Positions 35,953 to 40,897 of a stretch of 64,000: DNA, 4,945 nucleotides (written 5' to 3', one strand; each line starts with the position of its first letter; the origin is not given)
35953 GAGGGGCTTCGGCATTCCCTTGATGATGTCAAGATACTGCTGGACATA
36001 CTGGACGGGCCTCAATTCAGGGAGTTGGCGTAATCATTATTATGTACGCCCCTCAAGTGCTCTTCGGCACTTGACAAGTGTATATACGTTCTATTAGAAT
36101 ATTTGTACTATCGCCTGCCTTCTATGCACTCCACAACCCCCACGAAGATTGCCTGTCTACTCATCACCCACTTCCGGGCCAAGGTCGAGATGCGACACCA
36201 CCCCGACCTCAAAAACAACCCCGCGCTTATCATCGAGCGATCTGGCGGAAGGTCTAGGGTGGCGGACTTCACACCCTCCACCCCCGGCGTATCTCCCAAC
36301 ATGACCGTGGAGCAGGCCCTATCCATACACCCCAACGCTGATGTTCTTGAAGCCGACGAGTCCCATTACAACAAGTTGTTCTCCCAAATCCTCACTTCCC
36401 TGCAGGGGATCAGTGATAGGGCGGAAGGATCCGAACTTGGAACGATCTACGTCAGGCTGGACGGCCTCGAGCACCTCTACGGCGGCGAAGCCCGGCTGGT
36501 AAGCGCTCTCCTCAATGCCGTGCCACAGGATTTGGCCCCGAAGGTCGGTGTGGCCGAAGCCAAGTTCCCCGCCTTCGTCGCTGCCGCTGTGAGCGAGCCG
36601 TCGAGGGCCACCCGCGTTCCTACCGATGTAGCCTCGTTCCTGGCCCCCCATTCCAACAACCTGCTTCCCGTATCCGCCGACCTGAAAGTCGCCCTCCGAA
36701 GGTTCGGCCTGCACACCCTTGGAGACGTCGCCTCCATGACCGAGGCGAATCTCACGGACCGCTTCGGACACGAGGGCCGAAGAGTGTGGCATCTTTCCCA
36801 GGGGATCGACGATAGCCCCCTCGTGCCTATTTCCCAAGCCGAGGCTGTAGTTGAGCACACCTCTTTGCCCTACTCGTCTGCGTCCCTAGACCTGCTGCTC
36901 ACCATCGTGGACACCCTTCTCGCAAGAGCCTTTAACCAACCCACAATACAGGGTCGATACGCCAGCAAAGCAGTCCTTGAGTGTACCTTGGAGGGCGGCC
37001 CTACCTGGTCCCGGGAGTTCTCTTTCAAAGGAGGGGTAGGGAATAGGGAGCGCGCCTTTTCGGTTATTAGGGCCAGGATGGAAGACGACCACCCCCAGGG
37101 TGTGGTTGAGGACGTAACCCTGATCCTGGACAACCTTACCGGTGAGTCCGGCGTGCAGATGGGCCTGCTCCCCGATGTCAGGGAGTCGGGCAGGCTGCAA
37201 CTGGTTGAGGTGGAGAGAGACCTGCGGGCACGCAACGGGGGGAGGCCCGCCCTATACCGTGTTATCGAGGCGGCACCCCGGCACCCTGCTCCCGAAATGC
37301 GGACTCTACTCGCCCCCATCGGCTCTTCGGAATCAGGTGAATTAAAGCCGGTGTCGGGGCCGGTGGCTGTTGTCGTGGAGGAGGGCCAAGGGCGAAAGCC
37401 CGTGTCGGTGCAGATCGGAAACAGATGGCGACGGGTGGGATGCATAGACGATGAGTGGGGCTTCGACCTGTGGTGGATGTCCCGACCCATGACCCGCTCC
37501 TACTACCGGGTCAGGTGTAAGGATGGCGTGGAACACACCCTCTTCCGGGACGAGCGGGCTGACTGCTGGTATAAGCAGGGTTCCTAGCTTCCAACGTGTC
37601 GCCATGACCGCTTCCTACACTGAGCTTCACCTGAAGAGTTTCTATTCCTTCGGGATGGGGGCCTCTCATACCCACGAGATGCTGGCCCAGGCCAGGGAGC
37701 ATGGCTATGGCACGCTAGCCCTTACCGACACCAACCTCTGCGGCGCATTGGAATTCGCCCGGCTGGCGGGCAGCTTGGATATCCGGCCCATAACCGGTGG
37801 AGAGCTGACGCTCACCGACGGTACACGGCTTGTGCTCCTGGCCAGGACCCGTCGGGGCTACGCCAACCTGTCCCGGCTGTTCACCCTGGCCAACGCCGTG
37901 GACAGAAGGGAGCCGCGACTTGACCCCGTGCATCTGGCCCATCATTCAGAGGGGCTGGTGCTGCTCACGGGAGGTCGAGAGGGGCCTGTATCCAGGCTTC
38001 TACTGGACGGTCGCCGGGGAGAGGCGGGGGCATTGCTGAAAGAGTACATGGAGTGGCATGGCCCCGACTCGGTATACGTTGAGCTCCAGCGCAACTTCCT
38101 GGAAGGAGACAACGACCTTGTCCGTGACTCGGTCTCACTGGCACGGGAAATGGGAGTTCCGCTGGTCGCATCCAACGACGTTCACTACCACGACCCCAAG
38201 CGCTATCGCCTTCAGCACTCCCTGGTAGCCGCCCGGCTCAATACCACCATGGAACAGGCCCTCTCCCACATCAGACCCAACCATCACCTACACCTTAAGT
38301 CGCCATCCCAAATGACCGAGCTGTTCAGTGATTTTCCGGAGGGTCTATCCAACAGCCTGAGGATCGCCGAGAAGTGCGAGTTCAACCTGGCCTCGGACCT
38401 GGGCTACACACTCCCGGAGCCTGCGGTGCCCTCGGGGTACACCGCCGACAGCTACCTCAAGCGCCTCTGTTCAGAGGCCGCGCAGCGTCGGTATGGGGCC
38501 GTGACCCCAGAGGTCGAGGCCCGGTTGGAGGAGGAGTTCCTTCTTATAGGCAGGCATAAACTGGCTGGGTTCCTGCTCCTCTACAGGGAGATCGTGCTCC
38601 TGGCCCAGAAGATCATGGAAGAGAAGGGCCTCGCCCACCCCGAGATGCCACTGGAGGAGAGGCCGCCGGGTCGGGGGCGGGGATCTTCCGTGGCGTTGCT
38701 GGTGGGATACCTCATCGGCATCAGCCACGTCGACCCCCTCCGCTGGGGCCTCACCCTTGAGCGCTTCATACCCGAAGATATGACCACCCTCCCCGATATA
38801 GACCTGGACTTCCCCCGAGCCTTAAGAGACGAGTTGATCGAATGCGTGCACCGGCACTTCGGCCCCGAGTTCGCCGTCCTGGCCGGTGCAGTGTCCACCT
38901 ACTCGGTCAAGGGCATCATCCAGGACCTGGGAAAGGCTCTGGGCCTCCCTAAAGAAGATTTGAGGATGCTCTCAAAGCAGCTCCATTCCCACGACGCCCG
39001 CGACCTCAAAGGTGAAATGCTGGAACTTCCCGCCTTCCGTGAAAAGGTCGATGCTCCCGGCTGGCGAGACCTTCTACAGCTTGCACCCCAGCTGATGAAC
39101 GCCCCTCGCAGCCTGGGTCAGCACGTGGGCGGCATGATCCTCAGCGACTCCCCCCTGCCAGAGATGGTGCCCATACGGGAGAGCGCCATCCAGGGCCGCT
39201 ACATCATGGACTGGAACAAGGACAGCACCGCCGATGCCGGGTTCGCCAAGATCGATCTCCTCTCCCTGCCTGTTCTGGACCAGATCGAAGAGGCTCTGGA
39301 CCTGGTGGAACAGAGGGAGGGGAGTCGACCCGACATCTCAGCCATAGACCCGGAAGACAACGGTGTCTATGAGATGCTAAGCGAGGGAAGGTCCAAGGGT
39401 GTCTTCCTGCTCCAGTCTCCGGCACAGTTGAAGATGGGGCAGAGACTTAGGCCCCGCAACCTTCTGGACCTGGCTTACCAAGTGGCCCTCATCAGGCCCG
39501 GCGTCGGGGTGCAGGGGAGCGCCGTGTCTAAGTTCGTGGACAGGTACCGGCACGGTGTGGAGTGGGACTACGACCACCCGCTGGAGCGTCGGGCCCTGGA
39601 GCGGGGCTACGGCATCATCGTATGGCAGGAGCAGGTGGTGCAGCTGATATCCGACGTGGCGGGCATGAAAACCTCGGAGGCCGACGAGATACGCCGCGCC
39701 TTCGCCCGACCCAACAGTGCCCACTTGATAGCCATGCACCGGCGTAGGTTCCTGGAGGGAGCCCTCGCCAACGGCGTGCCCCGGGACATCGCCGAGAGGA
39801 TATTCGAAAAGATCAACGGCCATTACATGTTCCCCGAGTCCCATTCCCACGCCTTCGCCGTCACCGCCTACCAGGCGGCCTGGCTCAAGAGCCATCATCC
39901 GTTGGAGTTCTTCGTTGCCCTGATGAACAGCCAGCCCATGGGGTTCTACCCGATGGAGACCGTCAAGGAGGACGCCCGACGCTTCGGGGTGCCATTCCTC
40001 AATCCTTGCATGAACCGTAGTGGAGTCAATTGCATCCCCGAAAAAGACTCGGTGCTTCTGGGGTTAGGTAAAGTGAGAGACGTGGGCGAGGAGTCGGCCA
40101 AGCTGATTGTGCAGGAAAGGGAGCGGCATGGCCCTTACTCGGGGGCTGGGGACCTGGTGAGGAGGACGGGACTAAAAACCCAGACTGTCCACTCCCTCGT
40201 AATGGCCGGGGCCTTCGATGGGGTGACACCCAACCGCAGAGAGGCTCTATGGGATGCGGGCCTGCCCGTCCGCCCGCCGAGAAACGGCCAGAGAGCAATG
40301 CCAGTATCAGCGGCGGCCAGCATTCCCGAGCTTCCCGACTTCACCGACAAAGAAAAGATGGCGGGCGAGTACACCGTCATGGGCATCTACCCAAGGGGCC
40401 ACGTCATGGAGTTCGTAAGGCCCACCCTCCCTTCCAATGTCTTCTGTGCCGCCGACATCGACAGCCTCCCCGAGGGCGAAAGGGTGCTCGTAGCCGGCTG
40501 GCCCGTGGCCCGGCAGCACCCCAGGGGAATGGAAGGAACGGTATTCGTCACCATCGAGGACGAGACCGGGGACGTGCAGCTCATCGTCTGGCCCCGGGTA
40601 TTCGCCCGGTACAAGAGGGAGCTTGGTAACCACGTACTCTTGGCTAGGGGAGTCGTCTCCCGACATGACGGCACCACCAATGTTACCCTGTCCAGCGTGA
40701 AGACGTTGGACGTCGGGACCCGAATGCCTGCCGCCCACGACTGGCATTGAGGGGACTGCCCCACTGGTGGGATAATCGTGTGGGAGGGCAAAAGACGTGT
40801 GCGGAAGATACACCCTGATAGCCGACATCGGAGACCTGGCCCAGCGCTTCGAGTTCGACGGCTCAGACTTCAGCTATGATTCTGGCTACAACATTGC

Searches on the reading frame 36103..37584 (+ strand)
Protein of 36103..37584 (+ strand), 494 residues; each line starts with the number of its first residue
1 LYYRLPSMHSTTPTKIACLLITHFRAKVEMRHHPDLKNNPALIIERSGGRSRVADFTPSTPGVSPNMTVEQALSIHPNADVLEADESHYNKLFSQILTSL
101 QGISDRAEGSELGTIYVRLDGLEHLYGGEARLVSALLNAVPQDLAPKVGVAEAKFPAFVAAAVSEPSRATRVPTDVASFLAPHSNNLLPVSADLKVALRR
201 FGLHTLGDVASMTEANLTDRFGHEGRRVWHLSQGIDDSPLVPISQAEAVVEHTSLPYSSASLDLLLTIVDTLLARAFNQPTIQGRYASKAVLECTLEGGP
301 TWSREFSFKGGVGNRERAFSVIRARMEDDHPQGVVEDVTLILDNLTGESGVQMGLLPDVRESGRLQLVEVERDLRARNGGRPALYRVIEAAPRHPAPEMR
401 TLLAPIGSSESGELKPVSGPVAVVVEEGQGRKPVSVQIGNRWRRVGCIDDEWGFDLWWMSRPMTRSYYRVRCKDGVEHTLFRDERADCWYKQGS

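Call 56: search_protein_families(library=padloc, proteins=[window:36103-37584:+], max_evalue=0.0001)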
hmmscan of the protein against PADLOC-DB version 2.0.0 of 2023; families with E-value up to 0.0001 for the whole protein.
window:36103-37584:+ (494 aa): 0 families

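Call 74: search_protein_families(library=pfam, proteins=[window:36103-37584:+], max_evalue=0.001)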
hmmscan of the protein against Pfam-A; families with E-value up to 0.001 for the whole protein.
window:36103-37584:+ (494 aa): 1 family
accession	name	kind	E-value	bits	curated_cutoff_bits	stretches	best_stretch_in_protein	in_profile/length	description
PF00817.25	IMS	-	6.2e-12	46.1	23.2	1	22-160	4-146/148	impB/mucB/samB family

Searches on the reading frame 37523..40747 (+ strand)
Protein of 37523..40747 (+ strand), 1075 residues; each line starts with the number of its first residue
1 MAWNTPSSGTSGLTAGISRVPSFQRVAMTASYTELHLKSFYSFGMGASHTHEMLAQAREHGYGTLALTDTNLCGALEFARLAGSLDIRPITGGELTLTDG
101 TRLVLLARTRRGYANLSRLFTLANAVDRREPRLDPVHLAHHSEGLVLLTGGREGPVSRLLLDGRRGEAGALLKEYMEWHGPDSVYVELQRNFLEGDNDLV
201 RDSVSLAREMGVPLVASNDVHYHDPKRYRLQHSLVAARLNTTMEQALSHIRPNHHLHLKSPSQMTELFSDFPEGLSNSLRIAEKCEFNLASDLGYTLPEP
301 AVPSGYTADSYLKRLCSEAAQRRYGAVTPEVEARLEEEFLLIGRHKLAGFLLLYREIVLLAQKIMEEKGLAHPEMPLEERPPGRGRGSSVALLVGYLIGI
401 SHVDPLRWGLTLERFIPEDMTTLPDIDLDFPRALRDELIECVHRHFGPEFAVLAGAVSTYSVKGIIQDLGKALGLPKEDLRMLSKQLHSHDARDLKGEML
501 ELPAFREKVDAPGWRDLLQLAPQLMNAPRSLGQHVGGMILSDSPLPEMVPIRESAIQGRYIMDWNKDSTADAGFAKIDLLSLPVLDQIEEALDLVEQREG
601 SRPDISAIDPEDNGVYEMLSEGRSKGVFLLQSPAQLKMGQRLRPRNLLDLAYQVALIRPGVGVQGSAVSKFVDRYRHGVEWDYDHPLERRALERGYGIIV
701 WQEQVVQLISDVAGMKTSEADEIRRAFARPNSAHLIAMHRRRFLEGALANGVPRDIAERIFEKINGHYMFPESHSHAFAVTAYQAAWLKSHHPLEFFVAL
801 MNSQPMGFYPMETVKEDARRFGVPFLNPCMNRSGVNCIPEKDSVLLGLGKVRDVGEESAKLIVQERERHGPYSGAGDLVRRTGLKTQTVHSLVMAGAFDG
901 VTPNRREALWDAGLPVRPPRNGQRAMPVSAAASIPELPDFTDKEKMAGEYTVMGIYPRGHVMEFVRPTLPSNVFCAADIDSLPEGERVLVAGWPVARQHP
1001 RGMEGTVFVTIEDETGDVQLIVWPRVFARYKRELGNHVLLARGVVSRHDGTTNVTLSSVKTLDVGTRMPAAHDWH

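Call 56: search_protein_families(library=padloc, proteins=[window:37523-40747:+], max_evalue=0.0001)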
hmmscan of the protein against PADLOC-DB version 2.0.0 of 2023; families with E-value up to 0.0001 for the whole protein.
window:37523-40747:+ (1075 aa): 0 families

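Call 74: search_protein_families(library=pfam, proteins=[window:37523-40747:+], max_evalue=0.001)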
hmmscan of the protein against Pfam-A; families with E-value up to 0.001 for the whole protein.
window:37523-40747:+ (1075 aa): 5 families
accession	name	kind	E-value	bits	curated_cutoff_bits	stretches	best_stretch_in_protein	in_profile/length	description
PF07733.18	DNA_pol3_alpha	-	2.6e-48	165.3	23.9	1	310-580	1-259/260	Bacterial DNA polymerase III alpha NTPase domain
PF17657.6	DNA_pol3_finger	-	1.3e-35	122.6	22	1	585-751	2-166/166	Bacterial DNA polymerase III alpha subunit finger domain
PF02811.25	PHP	-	8.6e-27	94.9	26.4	1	34-190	1-163/164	PHP domain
PF14579.12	HHH_6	-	8.5e-21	74.4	25.6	1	822-908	1-90/90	Helix-hairpin-helix motif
PF01336.31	tRNA_anti-codon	-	1.8e-07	31.4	27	1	988-1060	1-73/75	OB-fold nucleic acid binding domain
